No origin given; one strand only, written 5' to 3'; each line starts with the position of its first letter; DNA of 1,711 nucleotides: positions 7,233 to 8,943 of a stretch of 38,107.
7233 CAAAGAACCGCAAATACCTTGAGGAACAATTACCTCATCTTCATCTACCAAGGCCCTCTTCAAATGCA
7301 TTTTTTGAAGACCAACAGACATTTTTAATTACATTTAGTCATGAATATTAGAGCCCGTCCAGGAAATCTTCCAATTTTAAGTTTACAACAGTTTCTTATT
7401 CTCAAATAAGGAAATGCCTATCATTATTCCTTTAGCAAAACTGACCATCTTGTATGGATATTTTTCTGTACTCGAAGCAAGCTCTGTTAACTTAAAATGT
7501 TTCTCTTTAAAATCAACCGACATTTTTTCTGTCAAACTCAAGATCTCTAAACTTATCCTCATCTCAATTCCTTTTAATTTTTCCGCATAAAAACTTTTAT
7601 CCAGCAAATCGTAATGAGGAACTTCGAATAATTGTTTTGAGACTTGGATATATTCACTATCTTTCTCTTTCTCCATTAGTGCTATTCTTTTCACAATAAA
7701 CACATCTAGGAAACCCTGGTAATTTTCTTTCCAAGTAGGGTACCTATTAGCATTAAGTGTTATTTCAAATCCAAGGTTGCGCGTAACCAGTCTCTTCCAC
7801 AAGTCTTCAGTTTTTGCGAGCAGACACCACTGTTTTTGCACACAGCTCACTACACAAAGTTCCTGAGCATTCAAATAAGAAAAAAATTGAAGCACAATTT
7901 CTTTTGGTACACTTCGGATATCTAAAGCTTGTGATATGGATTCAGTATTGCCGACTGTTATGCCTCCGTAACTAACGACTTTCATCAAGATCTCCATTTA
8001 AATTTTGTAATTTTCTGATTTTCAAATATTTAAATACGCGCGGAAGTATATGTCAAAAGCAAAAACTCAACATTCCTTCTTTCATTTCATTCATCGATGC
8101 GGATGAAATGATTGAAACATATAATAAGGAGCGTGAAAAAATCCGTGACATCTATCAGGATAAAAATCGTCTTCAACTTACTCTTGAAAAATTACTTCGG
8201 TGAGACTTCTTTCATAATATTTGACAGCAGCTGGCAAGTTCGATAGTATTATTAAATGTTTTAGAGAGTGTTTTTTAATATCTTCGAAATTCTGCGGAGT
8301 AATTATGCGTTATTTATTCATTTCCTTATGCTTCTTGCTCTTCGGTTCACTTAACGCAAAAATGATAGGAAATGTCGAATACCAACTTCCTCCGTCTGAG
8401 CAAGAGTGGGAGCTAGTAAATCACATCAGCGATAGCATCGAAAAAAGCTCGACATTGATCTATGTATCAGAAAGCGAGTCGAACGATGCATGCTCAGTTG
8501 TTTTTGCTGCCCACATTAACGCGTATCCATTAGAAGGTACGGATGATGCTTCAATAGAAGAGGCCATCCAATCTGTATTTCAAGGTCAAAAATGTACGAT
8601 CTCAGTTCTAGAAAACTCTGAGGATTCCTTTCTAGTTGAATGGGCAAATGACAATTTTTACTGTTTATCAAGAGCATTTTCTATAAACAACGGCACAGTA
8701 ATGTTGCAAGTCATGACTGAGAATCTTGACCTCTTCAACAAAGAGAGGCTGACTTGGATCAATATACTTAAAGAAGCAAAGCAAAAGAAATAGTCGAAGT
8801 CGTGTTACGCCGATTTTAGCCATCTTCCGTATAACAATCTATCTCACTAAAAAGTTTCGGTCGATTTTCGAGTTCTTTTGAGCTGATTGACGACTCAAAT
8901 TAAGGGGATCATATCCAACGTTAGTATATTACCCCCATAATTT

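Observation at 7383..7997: Eukaryote-like F-box protein encoded inside the tol-pal cluster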

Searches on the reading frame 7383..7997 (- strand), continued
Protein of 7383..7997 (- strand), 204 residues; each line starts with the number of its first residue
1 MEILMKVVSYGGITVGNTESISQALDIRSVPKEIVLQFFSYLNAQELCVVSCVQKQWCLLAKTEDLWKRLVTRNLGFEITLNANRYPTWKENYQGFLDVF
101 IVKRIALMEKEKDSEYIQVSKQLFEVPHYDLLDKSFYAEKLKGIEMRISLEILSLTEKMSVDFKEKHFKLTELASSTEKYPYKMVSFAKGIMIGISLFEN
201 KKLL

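Call 67: predict_structure(alignment_id=A5)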
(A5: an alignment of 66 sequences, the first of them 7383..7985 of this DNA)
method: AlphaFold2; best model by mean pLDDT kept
length: 200 residues; sequences in the alignment: 66
mean_pLDDT: 78.4   pTM: 0.59
mean pLDDT of the five models: 78.4, 77.9, 75.6, 73.6, 69.8
residues with pLDDT >= 90: 58; 70-90: 86; 50-70: 30; < 50: 26
segments of 3 or more residues with pLDDT < 50: 166-181, 194-196, 198-200
pLDDT, mean of each block of 10 residues (from residue 1): 58 65 90 96 95 96 94 88 90 84 84 90 85 87 83 81 54 45 51 48
secondary structure, 60 per line:
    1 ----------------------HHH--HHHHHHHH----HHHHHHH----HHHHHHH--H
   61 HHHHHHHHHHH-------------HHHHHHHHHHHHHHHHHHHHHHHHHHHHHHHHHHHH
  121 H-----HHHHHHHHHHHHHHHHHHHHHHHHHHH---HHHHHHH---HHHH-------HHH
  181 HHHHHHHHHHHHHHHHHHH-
elements in order: H28-35 H40-46 H51-57 H60-71 H85-121 H127-153 H157-163 H167-170 H178-199
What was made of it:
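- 7917..7985 (-): N-terminal 23 residues. They are Ser/Thr/Val/Gly-rich, with no Sec signal and no transmembrane segment. This is the candidate type III secretion signal (inferred). Low pLDDT (call 67).
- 7506..7781 (-): Linker (conserved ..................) and a predicted long helical hairpin, residues 69-160. This is the orphan putative target-binding or oligomerisation module. AF2 helices 85-121 and 127-153, pLDDT 81-90 (call 67).
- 7386..7505 (-): C-terminal tail, residues 161-200. It is poorly modelled and carries a YP....FAKG motif faintly echoed in distant relatives. pLDDT 45-54 (call 67).
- AF2 pLDDT is 90-96 across the F-box (call 67).
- Tried and rejected: It was rescued by adding 62 F-box relatives to the alignment (call 67).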

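Call 69: fold_search(model_id=the predicted structure, library=pdb)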
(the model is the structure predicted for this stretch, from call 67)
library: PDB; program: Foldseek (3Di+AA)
matches with E <= 10: 204; with E <= 0.001: 0
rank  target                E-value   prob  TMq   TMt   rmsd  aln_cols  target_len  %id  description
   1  12dl_PA               3.5e-03  1.00  0.29  0.13   3.3        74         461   30  Native structure of the cytoplasmic lattice (CPL) asymmetric unit from mouse MII eggs (released 2026-04-08)
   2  9xrl_k                6.2e-03  1.00  0.29  0.13   3.0        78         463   24  Structure of mouse cytoplasmic lattice (CPL) repeating unit (released 2026-03-18)
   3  5vzt_B                1.2e-02  1.00  0.31  0.15   2.1        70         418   17  Crystal structure of the Skp1-FBXO31 complex (released 2018-01-17)
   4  9xrl_A                1.5e-02  1.00  0.28  0.13   3.5        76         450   29  Structure of mouse cytoplasmic lattice (CPL) repeating unit (released 2026-03-18)
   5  9kbf_C                1.5e-02  1.00  0.32  0.17   9.1       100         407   20  Cryo-EM structure of the SKP1-FBXO3 complex (released 2025-02-19)
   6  9xrl_C                1.6e-02  1.00  0.27  0.13   3.9        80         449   22  Structure of mouse cytoplasmic lattice (CPL) repeating unit (released 2026-03-18)
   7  7t1z_B                1.6e-02  1.00  0.30  0.15   4.0        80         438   25  Structure of the Fbw7-Skp1-MycNdegron complex (released 2022-02-16)
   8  5vzt_D                1.7e-02  1.00  0.31  0.15   2.5        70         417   17  Crystal structure of the Skp1-FBXO31 complex (released 2018-01-17)
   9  9o4k_C                2.4e-02  0.96  0.22  0.39  14.7       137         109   20  Cryo-EM Structure of the Arabidopsis GA3-GID1A-RGA-SLY1-ASK1 Complex (released 2025-07-23)
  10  6vcd_B                2.5e-02  1.00  0.21  0.16   0.8        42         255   52  Cryo-EM structure of IRP2-FBXL5-SKP1 complex (released 2020-08-05)
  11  7t1y_B                2.5e-02  1.00  0.30  0.15   3.5        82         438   26  Structure of the Fbw7-Skp1-MycCdegron complex (released 2022-02-16)
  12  1fqv_A                3.5e-02  1.00  0.22  0.13   0.8        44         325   43  Insights into scf ubiquitin ligases from the structure of the skp1-skp2 complex (released 2000-11-29)
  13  7b5l_T                3.5e-02  1.00  0.22  0.14   0.8        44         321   43  Ubiquitin ligation to F-box protein substrates by SCF-RBR E3-E3 super-assembly: NEDD8-CUL1-RBX1-SKP1-SKP2-CKSHS1-Cycli (released 2021-02-10)
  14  7z8b_F                4.2e-02  1.00  0.29  0.14   4.1        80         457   25  Structure of CRL7FBXW8 reveals coupling with CUL1-RBX1/ROC1 for multi-cullin-RING E3-catalyzed ubiquitin ligation (released 2022-08-24)
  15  9qo4_M                4.7e-02  1.00  0.21  0.13   1.0        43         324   44  Dissociation-state-3 of 9-subunit CSN and SCF (SKP1-SKP2-CKS1) complex (released 2026-02-04)
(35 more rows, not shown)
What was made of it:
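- Closest known: Agrobacterium VirF and plant SLY1/GID2. Same: SLY1 complexes appear among the Foldseek hits (9o4k_C, 9luo_C; call 69).
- All top Foldseek PDB hits are F-box subunits of SKP1 complexes, at 0.8 Å rmsd to FBXL5 and SKP2 (call 69).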

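Call 71: fold_search(model_id=the predicted structure, library=viral)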
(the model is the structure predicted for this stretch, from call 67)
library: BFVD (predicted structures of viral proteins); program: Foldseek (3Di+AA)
matches with E <= 10: 591; with E <= 0.001: 0
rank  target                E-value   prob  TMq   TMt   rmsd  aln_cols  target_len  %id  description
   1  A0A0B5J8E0            1.4e-03  1.00  0.33  0.17   7.2        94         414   19  F-box domain protein [Pandoravirus inopinatum]
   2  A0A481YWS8            1.6e-03  1.00  0.31  0.25  12.0       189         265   17  F-box-like family protein [Marseillevirus LCMAC201]
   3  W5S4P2                1.8e-03  1.00  0.30  0.23   5.5        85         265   22  F-box domain-containing protein [Pithovirus sibericum]
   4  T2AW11                2.2e-03  1.00  0.30  0.42   1.6        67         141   28  (no name in the UniProt tables at hand)
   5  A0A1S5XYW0            2.3e-03  1.00  0.31  0.33   7.0        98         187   22  (no name in the UniProt tables at hand)
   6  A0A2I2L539            2.9e-03  1.00  0.37  0.37   2.8        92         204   26  F-box domain-containing protein [Orpheovirus IHUMI-LCC2]
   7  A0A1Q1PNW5            2.9e-03  1.00  0.27  0.50   2.9        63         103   32  (no name in the UniProt tables at hand)
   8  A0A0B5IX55            3.2e-03  1.00  0.32  0.21   8.1        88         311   15  F-box domain protein [Pandoravirus inopinatum]
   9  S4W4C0                3.4e-03  1.00  0.27  0.16   3.2        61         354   23  F-box domain containing protein [Pandoravirus salinus]
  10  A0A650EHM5            3.4e-03  1.00  0.32  0.15  11.0        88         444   24  (no name in the UniProt tables at hand)
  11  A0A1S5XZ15            4.1e-03  1.00  0.30  0.42   2.2        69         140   23  (no name in the UniProt tables at hand)
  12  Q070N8                4.3e-03  1.00  0.30  0.27   2.0        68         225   29  F-box domain protein [Nile crocodilepox virus (isolate Crocodylus niloticus/Zimbabwe/Ume/2001)]
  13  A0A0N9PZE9            4.8e-03  1.00  0.31  0.42   2.0        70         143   17  F-box domain-containing protein [Port-miou virus]
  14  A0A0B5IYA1            5.8e-03  1.00  0.27  0.17   7.5       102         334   14  F-box domain protein [Pandoravirus inopinatum]
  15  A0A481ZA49            6.1e-03  1.00  0.32  0.67   2.0        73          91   16  F-box-like family protein [Pithovirus LCPAC401]
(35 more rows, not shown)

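Call 73: search_protein_families(library=pfam, alignment_id=A5, max_evalue=0.001)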
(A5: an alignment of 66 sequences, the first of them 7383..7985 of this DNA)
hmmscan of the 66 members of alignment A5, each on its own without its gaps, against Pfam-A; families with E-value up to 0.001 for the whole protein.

A. member 1, window:7383-7985:- (200 aa): 2 families
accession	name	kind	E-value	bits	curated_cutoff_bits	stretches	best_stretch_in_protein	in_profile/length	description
PF12937.12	F-box-like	-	1.8e-11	44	24.3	1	24-68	2-46/47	F-box-like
PF00646.38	F-box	-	0.00064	20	20.5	0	26-64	4-42/43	F-box domain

B. families by the number of members that match (of 66 scanned): 10 families
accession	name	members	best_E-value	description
PF12937.12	F-box-like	66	1.9e-24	F-box-like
PF00646.38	F-box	63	4.5e-23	F-box domain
PF15966.10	F-box_4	3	3e-09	F-box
PF06881.16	Elongin_A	3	5.9e-07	RNA polymerase II transcription factor SIII (Elongin) subunit A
PF13475.11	DUF4116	2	7.2e-11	Domain of unknown function (DUF4116)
PF00400.38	WD40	2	1.6e-07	WD domain, G-beta repeat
PF25174.1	Beta-prop_THOC3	2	0.00046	THOC3 beta-propeller domain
PF25175.1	Beta-prop_WDR5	1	0.00013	WDR5 beta-propeller domain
PF24817.1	WD40_WDHD1_1st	1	0.00074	WDHD1 first WD40 domain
PF25173.1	Beta-prop_WDR3_1st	1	0.00084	WDR3 first beta-propeller domain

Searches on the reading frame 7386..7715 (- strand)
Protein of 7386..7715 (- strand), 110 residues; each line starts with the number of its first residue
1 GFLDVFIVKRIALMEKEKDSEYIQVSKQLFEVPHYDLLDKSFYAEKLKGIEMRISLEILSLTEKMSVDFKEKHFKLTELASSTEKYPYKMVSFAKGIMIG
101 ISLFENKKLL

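Call 50: search_protein_families(library=pfam, proteins=[window:7386-7715:-], max_evalue=1)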
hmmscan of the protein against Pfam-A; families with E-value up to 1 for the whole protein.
seq(110 aa): 0 families
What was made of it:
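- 7506..7781 (-): No Pfam hit (call 50).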

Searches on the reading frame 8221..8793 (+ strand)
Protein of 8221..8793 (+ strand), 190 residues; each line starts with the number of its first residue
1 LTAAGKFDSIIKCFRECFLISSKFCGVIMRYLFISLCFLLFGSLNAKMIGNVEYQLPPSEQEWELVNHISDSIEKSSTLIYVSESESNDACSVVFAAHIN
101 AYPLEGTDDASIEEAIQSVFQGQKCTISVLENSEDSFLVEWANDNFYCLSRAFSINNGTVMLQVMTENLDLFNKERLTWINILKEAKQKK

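Call 3: search_protein_families(library=pfam, proteins=[window:8221-8793:+], max_evalue=1)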
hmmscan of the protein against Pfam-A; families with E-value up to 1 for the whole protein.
window:8221-8793:+ (190 aa): 0 families

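Call 4: search_protein_families(library=ncbifam, proteins=[window:8221-8793:+], max_evalue=1)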
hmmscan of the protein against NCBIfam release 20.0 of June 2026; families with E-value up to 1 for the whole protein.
window:8221-8793:+ (190 aa): 0 families

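Call 50: search_protein_families(library=pfam, proteins=[window:8221-8793:+], max_evalue=1)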
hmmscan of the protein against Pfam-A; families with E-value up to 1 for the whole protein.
window:8221-8793:+ (190 aa): 0 families

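Call 72: search_solved_structures(query=window:8299-8793:+, max_evalue=10)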
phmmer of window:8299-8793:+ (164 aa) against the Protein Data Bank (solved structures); distinct sequences matched with E-value up to 10: 0.
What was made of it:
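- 8299..8793 (+): Hypothetical 164-aa acidic protein with a hydrophobic N-terminus. It is the co-inserted neighbour and is conserved (dN/dS about 0.1). No Pfam, NCBIfam or PDB hit (calls 3, 4, 72).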
